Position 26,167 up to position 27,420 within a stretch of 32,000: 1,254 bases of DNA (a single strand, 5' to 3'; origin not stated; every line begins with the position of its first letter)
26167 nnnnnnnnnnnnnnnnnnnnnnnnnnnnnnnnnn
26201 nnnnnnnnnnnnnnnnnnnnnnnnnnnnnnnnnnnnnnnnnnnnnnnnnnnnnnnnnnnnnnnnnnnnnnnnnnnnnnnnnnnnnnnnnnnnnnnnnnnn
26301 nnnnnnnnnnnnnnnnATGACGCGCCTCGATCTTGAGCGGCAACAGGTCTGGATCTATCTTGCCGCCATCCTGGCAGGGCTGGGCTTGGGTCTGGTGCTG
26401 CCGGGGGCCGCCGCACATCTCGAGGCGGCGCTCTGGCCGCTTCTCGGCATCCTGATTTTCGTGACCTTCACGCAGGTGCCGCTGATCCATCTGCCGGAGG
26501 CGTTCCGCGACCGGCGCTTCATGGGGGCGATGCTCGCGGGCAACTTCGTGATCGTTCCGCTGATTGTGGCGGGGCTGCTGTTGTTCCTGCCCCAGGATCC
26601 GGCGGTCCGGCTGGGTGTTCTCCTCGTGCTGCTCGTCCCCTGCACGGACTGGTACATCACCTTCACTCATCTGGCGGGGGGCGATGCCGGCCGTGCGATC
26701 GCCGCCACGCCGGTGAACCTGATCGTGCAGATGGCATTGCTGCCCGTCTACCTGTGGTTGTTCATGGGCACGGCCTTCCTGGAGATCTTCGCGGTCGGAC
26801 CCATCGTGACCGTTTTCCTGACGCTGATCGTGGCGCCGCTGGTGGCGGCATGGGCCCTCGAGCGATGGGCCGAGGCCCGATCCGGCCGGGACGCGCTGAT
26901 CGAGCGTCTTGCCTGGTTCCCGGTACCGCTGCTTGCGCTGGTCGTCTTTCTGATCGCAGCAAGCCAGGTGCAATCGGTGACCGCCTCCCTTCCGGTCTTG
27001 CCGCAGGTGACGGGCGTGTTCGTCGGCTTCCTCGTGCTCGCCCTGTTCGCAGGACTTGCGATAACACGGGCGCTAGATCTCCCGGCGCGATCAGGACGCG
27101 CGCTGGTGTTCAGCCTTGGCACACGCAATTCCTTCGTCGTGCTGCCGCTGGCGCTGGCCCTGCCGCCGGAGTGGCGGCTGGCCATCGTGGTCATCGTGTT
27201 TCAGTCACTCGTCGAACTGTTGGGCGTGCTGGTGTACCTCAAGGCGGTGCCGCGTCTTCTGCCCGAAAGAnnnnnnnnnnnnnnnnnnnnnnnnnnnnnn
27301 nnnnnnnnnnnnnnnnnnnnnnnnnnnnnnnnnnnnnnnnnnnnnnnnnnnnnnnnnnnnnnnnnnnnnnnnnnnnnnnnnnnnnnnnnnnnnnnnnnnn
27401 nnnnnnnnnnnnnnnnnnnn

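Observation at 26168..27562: Opposite-strand metal(loid) cargo (transporter plus GDCCVxC protein) wedged into the phage head-tail operon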

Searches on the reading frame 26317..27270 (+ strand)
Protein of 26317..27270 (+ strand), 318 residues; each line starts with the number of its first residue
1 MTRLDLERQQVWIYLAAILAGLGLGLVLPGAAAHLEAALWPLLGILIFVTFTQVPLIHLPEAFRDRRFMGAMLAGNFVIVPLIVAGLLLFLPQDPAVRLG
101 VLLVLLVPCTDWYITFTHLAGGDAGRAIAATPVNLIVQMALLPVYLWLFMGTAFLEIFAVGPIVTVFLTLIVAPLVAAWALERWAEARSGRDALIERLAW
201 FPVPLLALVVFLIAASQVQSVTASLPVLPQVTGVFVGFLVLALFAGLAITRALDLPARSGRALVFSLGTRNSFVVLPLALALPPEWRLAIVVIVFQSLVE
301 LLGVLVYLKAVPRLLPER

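Call 6: search_protein_families(library=pfam, proteins=[window:26317-27270:+], max_evalue=0.01)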
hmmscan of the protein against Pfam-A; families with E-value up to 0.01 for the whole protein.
window:26317-27270:+ (318 aa): 2 families
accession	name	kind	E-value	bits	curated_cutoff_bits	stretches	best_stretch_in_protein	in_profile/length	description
PF01758.21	SBF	-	1.5e-15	57.8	24.3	1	41-222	2-189/191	Sodium Bile acid symporter family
PF13593.11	SBF_like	-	7.2e-10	39.1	25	1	18-293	7-291/313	SBF-like CPA transporter family (DUF4137)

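Call 7: search_protein_families(library=ncbifam, proteins=[window:26317-27270:+], max_evalue=0.01)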
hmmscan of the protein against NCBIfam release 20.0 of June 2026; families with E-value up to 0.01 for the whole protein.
window:26317-27270:+ (318 aa): 2 families
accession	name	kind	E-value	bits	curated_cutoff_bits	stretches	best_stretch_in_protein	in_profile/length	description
TIGR00832.1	acr3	equivalog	5.8e-11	42.3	282.8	1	10-274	9-289/327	ACR3 family arsenite efflux transporter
TIGR00841.1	bass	subfamily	0.005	16.1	326.3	1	31-299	31-292/321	bile acid:sodium symporter family transporter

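Call 16: find_encoding_contigs(protein=window:26317-27270:+, flank=10000, max_places=10)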
Protein window:26317-27270:+ (318 aa): 22 contigs read that carry it; 10 places shown.
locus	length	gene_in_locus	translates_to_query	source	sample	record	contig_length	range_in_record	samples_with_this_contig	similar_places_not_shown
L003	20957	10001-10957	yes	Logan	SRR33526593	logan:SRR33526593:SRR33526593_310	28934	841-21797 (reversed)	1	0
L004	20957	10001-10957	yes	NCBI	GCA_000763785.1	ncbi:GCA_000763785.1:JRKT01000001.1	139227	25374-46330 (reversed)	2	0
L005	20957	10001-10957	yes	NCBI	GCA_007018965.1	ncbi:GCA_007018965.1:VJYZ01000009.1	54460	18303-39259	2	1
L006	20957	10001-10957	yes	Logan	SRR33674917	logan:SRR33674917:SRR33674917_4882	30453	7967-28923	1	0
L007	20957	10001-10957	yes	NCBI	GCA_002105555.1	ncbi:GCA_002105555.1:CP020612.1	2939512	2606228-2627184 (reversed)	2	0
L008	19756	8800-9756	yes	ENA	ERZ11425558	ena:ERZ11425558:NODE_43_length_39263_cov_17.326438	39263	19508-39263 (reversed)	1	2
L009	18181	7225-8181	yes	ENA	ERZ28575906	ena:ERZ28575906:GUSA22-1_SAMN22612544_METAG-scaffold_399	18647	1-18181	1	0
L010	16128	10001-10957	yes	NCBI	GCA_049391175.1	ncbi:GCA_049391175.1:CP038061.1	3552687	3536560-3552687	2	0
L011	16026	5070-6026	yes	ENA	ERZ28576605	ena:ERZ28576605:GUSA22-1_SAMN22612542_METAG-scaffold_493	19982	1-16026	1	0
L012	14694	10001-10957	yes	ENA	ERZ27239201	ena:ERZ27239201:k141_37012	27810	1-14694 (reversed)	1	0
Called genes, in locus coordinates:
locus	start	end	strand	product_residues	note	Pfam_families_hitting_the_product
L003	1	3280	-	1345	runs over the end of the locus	PF13547:GTA_TIM, PF13550:Phage-tail_3, PF23666:Rcc01698_C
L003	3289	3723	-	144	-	PF00877:NLPC_P60 (weak)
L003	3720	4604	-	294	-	PF09931:Phage_phiJL001_Gp84_N, PF09356:Phage_BR0599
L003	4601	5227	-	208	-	PF09343:DUF2460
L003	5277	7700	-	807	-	PF20155:TMP_3, PF09718:Tape_meas_lam_C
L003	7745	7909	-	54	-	PF24752:DUF7697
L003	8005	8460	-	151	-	PF27119:Phage_YdaY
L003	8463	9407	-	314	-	PF18906:Phage_tube_2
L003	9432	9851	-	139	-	-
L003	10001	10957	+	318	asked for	PF13593:SBF_like, PF01758:SBF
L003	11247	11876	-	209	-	PF20039:DUF6441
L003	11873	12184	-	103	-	PF05354:Phage_attach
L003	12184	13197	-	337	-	PF03864:Phage_cap_E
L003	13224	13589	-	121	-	PF02924:HDPD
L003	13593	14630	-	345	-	PF00574:CLP_protease, PF01972:SDH_protease, PF25145:NfeD1b_N (weak)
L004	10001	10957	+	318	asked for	PF13593:SBF_like, PF01758:SBF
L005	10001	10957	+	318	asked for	PF13593:SBF_like, PF01758:SBF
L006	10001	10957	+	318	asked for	PF13593:SBF_like, PF01758:SBF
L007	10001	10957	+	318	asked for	PF13593:SBF_like, PF01758:SBF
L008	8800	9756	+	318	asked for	PF13593:SBF_like, PF01758:SBF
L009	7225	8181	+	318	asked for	PF13593:SBF_like, PF01758:SBF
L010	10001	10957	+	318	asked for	PF13593:SBF_like, PF01758:SBF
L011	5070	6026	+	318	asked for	PF13593:SBF_like, PF01758:SBF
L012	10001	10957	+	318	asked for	PF13593:SBF_like, PF01758:SBF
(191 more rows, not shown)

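Call 24: find_homologous_proteins(query=window:26317-27270:+)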
Query window:26317-27270:+ (318 aa): 3654 proteins with E <= 0.001 among 8000 candidates; the best 120 are listed.
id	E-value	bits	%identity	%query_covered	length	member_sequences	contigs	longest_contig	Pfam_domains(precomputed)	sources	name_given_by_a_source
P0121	1.5e-189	647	100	100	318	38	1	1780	PF01758.22,PF13593.12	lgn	-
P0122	1.8e-178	611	93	100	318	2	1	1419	PF01758.22,PF13593.12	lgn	-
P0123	4.2e-176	603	92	100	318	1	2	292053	PF01758.22,PF13593.12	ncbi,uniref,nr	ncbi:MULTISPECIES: arsenic resistance protein [Tabrizicola]|uniref:arsenic resistance protein n=1 Ta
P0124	3.3e-175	600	92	100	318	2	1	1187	PF01758.22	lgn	-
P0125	5.7e-175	599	91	100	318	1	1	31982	PF01758.22,PF13593.12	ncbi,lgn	ncbi:MAG: arsenic resistance protein [Phreatobacter sp.]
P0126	9.4e-175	598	93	100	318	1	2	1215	PF01758.22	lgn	-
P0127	9.8e-175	598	92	100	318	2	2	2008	PF01758.22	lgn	-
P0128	4.0e-173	593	90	100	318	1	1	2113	PF01758.22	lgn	-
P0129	5.7e-173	593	91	100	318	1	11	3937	PF01758.22,PF13593.12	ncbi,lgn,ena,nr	ncbi:MAG: arsenic resistance protein [Rhodobacteraceae bacterium]|nr:arsenic resistance protein [Par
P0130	2.2e-172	591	91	100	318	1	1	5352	PF01758.22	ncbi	ncbi:MAG: arsenic resistance protein [Gemmobacter sp.]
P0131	5.3e-172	589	90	100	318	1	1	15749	PF01758.22,PF13593.12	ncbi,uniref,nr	ncbi:arsenic resistance protein [Tabrizicola caldifontis]|uniref:arsenic resistance protein n=1 Tax=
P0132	1.8e-171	588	90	100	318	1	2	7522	PF01758.22,PF13593.12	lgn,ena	-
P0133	3.9e-171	587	90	100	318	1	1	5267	PF01758.22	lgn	-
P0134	1.3e-170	585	91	100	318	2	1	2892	PF01758.22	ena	-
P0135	5.5e-170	583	89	100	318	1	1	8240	PF01758.22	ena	-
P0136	9.9e-170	582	89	100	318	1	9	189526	PF01758.22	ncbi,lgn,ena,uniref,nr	ncbi:arsenic resistance protein [Maliponia aquimaris]|uniref:Sodium Bile acid symporter family prote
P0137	1.1e-169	582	89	100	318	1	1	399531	PF01758.22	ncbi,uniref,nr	ncbi:arsenic resistance protein [Tabrizicola sp. YIM 78059]|uniref:arsenic resistance protein n=1 Ta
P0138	1.3e-169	582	90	100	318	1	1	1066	PF01758.22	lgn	-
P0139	2.6e-169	581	90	100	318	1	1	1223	PF01758.22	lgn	-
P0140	4.1e-169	580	89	100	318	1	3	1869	PF01758.22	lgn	-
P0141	5.2e-169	580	89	100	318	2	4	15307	PF01758.22,PF13593.12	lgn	-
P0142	5.7e-169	579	88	100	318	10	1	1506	PF01758.22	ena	-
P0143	7.4e-169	579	89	100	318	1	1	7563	PF01758.22,PF13593.12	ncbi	ncbi:MAG: arsenic resistance protein [Pseudorhodobacter sp.]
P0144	1.2e-168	578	89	100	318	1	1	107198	PF01758.22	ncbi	ncbi:MAG: arsenic resistance protein [Pseudorhodobacter sp.]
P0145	1.4e-168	578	88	100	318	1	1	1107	PF01758.22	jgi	-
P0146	1.5e-168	578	88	100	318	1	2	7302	PF01758.22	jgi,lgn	jgi:ACR3 family arsenite efflux pump ArsB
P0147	1.7e-168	578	88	100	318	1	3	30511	PF01758.22,PF13593.12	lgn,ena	-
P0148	4.0e-168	577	88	100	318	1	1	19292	PF01758.22,PF13593.12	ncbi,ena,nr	ncbi:MAG TPA: arsenic resistance protein [Nitrobacter sp.]|nr:arsenic resistance protein [Nitrobacte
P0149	7.4e-168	576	89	100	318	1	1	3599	PF01758.22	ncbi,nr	ncbi:MAG: arsenic resistance protein [Paracoccus sp. (in: a-proteobacteria)]|nr:arsenic resistance p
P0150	2.6e-165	567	87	100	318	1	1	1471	PF01758.22,PF13593.12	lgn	-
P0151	6.8e-164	563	88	100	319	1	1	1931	PF01758.22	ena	-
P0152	1.5e-162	558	87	100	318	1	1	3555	PF01758.22,PF13593.12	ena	-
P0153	1.6e-162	558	86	100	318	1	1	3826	PF01758.22,PF13593.12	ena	-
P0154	1.6e-159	548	85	100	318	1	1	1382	PF01758.22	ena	-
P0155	1.0e-154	533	82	100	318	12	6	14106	PF01758.22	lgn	-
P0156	2.9e-154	531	88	93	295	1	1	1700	PF01758.22,PF13593.12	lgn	-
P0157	2.4e-153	528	100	81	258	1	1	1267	PF01758.22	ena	-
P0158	7.3e-153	527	82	97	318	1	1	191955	PF01758.22,PF13593.12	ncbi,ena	-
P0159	5.4e-149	514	79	100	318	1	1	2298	PF01758.22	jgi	-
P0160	2.5e-144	499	77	100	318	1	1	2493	PF01758.22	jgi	jgi:ACR3 family arsenite efflux pump ArsB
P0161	2.9e-139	482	76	100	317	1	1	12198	PF01758.22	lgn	-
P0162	8.4e-134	464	71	100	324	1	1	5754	PF01758.22,PF13593.12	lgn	-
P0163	2.8e-132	459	71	100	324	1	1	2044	PF01758.22,PF13593.12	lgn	-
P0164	5.0e-132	458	70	100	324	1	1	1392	PF01758.22,PF13593.12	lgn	-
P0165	3.2e-131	456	70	99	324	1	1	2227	PF01758.22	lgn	-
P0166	5.9e-131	455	70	99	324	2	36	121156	PF01758.22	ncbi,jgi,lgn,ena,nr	ncbi:MAG: arsenic resistance protein [Sphingomonadales bacterium]|nr:arsenic resistance protein [Sph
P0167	1.3e-130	453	70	99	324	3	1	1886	PF01758.22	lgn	-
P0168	2.2e-130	453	70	99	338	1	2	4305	PF01758.22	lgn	-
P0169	5.5e-130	451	70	99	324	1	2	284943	PF01758.22,PF13593.12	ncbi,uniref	ncbi:arsenic resistance protein [Alteraurantiacibacter palmitatis]|uniref:Arsenic resistance protein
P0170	9.7e-130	451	69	100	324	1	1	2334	PF01758.22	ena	-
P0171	1.5e-129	450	69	100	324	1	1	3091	PF01758.22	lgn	-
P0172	3.0e-129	449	70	100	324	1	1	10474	PF01758.22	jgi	jgi:ACR3 family arsenite efflux pump ArsB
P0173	1.9e-128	446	69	100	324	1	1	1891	PF01758.22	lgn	-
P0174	2.0e-128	446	70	99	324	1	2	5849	PF01758.22,PF13593.12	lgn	-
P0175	2.6e-128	446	70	99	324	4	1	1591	PF01758.22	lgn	-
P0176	5.0e-128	445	68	99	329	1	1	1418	PF01758.22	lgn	-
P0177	2.5e-127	443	68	99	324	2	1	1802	PF01758.22,PF13593.12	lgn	-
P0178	4.5e-127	442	68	99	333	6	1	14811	PF01758.22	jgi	jgi:ACR3 family arsenite transporter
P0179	7.3e-127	441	69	99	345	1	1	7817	PF01758.22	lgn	-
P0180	8.0e-127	441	68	99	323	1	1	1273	PF01758.22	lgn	-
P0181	8.6e-127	441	69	99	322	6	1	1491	PF01758.22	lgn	-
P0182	1.1e-126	441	68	99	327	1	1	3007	PF01758.22,PF13593.12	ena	-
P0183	1.6e-126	440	70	99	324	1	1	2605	PF01758.22,PF13593.12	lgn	-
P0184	2.1e-126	440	68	100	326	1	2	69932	PF01758.22,PF13593.12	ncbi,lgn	-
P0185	2.4e-126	439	70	99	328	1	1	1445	PF01758.22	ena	-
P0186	2.7e-126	439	69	99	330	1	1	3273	PF01758.22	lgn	-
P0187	2.8e-126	439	68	99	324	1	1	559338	PF01758.22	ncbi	ncbi:MAG: arsenic resistance protein [Sphingomonadaceae bacterium]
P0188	3.4e-126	439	68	99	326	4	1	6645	PF01758.22,PF13593.12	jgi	jgi:ACR3 family arsenite transporter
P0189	3.7e-126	439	70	99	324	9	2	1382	PF01758.22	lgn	-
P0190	5.5e-126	438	69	98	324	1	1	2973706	PF01758.22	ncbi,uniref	ncbi:arsenic resistance protein [Parvibaculum sp.]|uniref:arsenic resistance protein n=1 Tax=Parviba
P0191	7.1e-126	438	68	99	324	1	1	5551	PF01758.22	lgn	-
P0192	1.3e-125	437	67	99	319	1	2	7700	PF01758.22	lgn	-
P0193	1.8e-125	437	67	98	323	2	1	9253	PF01758.22,PF13593.12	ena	-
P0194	2.0e-125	436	68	99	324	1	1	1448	PF01758.22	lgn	-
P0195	2.4e-125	436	68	100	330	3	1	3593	PF01758.22,PF13593.12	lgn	-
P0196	2.7e-125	436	67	99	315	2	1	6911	PF01758.22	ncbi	-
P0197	5.3e-125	435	68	100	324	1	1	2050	PF01758.22,PF13593.12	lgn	-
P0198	7.7e-125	435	68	99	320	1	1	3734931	PF01758.22,PF13593.12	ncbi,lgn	-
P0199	9.1e-125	434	67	99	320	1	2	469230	PF01758.22,PF13593.12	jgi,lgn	jgi:ACR3 family arsenite efflux pump ArsB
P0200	9.8e-125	434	67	99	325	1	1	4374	PF01758.22,PF13593.12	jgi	jgi:ACR3 family arsenite efflux pump ArsB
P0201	1.0e-124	434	67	100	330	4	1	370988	PF01758.22,PF13593.12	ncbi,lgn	ncbi:MAG: arsenic resistance protein [Alphaproteobacteria bacterium]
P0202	1.2e-124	434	69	99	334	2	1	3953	PF01758.22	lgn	-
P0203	1.3e-124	434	69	100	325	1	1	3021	PF01758.22,PF13593.12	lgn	-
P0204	1.3e-124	434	68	99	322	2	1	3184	PF01758.22,PF13593.12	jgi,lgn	jgi:ACR3 family arsenite transporter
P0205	2.0e-124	433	67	100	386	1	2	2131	PF01758.22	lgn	-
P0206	2.1e-124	433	68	99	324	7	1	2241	PF01758.22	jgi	jgi:ACR3 family arsenite efflux pump ArsB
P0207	2.3e-124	433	68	99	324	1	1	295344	PF01758.22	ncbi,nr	ncbi:MAG: arsenic resistance protein [Alphaproteobacteria bacterium]|nr:arsenic resistance protein [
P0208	3.0e-124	433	68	99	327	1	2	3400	PF01758.22,PF13593.12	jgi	-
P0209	3.2e-124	433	67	100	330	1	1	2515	PF01758.22,PF13593.12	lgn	-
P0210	3.2e-124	432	68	99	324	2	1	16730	PF01758.22,PF13593.12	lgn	-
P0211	3.3e-124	432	68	100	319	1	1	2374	PF01758.22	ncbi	-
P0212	6.5e-124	431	67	99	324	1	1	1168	PF01758.22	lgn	-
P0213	1.1e-123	431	67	99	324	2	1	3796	PF01758.22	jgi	-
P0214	2.0e-123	430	68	99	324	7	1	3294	PF01758.22,PF13593.12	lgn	-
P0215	2.7e-123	429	67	100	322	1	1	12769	PF01758.22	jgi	jgi:ACR3 family arsenite transporter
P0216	3.3e-123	429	68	99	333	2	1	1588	PF01758.22,PF13593.12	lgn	-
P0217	4.0e-123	429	67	99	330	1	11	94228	PF01758.22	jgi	jgi:arsenite transporter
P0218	4.4e-123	429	68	99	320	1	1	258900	PF01758.22,PF13593.12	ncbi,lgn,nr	ncbi:MAG: arsenic resistance protein [Pseudomonadota bacterium]|nr:arsenic resistance protein [Pseud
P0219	6.2e-123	428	68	99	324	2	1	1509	PF01758.22,PF13593.12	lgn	-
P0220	1.3e-122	427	68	98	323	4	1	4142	PF01758.22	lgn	-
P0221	1.5e-122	427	67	99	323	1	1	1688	PF01758.22,PF13593.12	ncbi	ncbi:MAG: arsenic resistance protein [Brevundimonas sp.]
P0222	1.9e-122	427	69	100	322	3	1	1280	PF01758.22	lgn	-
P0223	2.2e-122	426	65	100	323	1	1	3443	PF01758.22,PF13593.12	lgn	-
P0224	2.4e-122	426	67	100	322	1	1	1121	PF01758.22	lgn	-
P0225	2.5e-122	426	67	100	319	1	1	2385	PF01758.22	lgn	-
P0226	2.8e-122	426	67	99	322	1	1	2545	PF01758.22,PF13593.12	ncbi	-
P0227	3.0e-122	426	67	99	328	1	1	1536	PF01758.22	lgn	-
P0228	4.5e-122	425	67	100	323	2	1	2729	PF01758.22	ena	-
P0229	4.6e-122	425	68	99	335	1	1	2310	PF01758.22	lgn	-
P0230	5.2e-122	425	68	97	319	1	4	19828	PF01758.22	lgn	-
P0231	7.7e-122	425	66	99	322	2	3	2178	PF01758.22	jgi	jgi:ACR3 family arsenite efflux pump ArsB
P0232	1.7e-121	424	69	99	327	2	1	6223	PF01758.22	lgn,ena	-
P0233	1.7e-121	424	68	99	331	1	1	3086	PF01758.22,PF13593.12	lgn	-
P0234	1.9e-121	423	66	99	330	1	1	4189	PF01758.22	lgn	-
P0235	2.2e-121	423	67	98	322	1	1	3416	PF01758.22,PF13593.12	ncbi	ncbi:MAG: arsenic resistance protein [Paracoccaceae bacterium]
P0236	2.4e-121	423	67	99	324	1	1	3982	PF01758.22,PF13593.12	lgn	-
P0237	2.5e-121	423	67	100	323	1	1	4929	PF01758.22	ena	-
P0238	7.9e-121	421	66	100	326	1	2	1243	PF01758.22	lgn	-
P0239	9.5e-121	421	66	99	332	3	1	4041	PF01758.22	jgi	-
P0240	1.1e-120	421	67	99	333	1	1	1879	PF01758.22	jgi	jgi:ACR3 family arsenite efflux pump ArsB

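Call 26: find_encoding_contigs(protein=P0123, flank=6000, max_places=3)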
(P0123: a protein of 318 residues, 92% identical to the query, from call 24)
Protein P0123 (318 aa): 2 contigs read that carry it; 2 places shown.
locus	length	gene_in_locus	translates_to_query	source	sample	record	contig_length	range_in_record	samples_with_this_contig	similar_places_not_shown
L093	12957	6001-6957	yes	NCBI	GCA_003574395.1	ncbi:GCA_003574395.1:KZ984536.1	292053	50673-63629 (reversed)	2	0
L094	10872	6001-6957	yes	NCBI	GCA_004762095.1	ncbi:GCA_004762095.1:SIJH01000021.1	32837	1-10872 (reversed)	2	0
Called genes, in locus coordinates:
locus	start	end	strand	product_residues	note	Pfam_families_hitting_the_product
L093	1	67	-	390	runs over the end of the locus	-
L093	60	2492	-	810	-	PF20155:TMP_3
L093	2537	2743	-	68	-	PF24752:DUF7697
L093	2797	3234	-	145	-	PF27119:Phage_YdaY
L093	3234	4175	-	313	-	PF18906:Phage_tube_2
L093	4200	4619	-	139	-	-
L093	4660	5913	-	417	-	PF07690:MFS_1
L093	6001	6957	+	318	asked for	PF13593:SBF_like, PF01758:SBF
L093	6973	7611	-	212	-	PF20039:DUF6441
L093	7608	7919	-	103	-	PF05354:Phage_attach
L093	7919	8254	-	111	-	PF09956:Phage_cement_2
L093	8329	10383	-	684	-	PF10124:Mu-like_gpT (faint), PF25209:Phage_capsid_4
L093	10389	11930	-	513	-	PF05136:Phage_portal_2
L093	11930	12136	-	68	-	-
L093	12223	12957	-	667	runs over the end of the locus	PF05876:GpA_ATPase, PF20454:GpA_nuclease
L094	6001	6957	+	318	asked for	PF13593:SBF_like, PF01758:SBF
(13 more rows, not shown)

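Call 27: find_encoding_contigs(protein=P0136, flank=6000, max_places=3)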
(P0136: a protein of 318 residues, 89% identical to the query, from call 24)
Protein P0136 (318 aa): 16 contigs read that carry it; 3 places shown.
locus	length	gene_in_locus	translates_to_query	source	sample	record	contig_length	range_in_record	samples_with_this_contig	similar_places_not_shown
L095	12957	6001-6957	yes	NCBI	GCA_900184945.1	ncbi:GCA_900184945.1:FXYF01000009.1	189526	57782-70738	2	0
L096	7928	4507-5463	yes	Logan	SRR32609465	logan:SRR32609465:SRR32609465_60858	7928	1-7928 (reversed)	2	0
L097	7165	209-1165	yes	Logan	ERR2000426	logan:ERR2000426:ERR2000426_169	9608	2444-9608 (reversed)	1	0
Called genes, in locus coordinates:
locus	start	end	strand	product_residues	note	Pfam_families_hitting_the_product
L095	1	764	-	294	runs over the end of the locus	PF09931:Phage_phiJL001_Gp84_N, PF09356:Phage_BR0599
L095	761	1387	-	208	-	PF09343:DUF2460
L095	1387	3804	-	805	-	-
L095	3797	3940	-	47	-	PF24752:DUF7697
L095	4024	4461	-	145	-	PF27119:Phage_YdaY (weak)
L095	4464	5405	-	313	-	PF18906:Phage_tube_2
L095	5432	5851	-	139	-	-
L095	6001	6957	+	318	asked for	PF01758:SBF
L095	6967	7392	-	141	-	PF00376:MerR, PF13411:MerR_1, PF09278:MerR-DNA-bind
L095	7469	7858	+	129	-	PF02411:MerT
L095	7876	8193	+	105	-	PF00403:HMA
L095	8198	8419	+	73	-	PF03203:MerC (weak), PF11431:Transport_MerF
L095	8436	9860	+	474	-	PF00890:FAD_binding_2 (weak), PF01134:GIDA (weak), PF03486:HI0933_like (faint), PF07992:Pyr_redox_2, PF12831:FAD_oxidored (weak), PF13738:Pyr_redox_3, PF00070:Pyr_redox, PF02852:Pyr_redox_dim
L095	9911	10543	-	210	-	PF20039:DUF6441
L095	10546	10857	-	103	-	PF05354:Phage_attach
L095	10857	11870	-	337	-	PF03864:Phage_cap_E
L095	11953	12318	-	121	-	PF02924:HDPD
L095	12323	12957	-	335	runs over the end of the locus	PF00574:CLP_protease, PF01972:SDH_protease, PF25145:NfeD1b_N (weak)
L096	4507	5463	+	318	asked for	PF01758:SBF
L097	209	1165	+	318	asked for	PF01758:SBF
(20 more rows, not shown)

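Call 28: find_encoding_contigs(protein=P0166, flank=6000, max_places=4)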
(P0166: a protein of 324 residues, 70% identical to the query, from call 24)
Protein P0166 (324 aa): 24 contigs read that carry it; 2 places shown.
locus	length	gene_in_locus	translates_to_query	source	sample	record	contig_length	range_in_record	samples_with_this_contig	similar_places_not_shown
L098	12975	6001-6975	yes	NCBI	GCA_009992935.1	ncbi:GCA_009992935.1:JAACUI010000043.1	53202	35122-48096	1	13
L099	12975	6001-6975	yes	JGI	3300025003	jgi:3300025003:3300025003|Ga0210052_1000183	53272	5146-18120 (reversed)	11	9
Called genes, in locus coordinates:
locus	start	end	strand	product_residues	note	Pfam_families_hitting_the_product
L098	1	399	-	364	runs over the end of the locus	PF02790:COX2_TM, PF00116:COX2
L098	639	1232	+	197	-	PF00156:Pribosyltran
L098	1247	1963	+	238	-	PF03740:PdxJ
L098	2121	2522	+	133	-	PF01648:ACPS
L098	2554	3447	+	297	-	PF10502:Peptidase_S26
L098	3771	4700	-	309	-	PF01118:Semialdhyde_dh (weak), PF22698:Semialdhyde_dhC_1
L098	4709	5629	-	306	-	PF18348:SH3_16, PF00877:NLPC_P60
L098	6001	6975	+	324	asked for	PF01758:SBF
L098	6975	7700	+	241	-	PF01925:TauE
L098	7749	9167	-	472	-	PF21337:Peptidase_M17_N_1, PF00883:Peptidase_M17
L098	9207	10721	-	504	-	PF01266:DAO (faint), PF07992:Pyr_redox_2 (weak), PF13450:NAD_binding_8, PF13738:Pyr_redox_3, PF00743:FMO-like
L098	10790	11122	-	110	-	PF07238:PilZ (weak)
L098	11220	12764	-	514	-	PF01488:Shikimate_DH (faint), PF01946:Thi4 (faint), PF01266:DAO (weak), PF07992:Pyr_redox_2, PF13450:NAD_binding_8, PF13738:Pyr_redox_3, PF00743:FMO-like, PF13434:Lys_Orn_oxgnase (weak), +2 more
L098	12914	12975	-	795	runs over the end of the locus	PF08448:PAS_4 (weak), PF13426:PAS_9 (weak), PF00990:GGDEF, PF00563:EAL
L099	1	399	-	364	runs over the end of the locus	PF02790:COX2_TM, PF00116:COX2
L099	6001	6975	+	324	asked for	PF01758:SBF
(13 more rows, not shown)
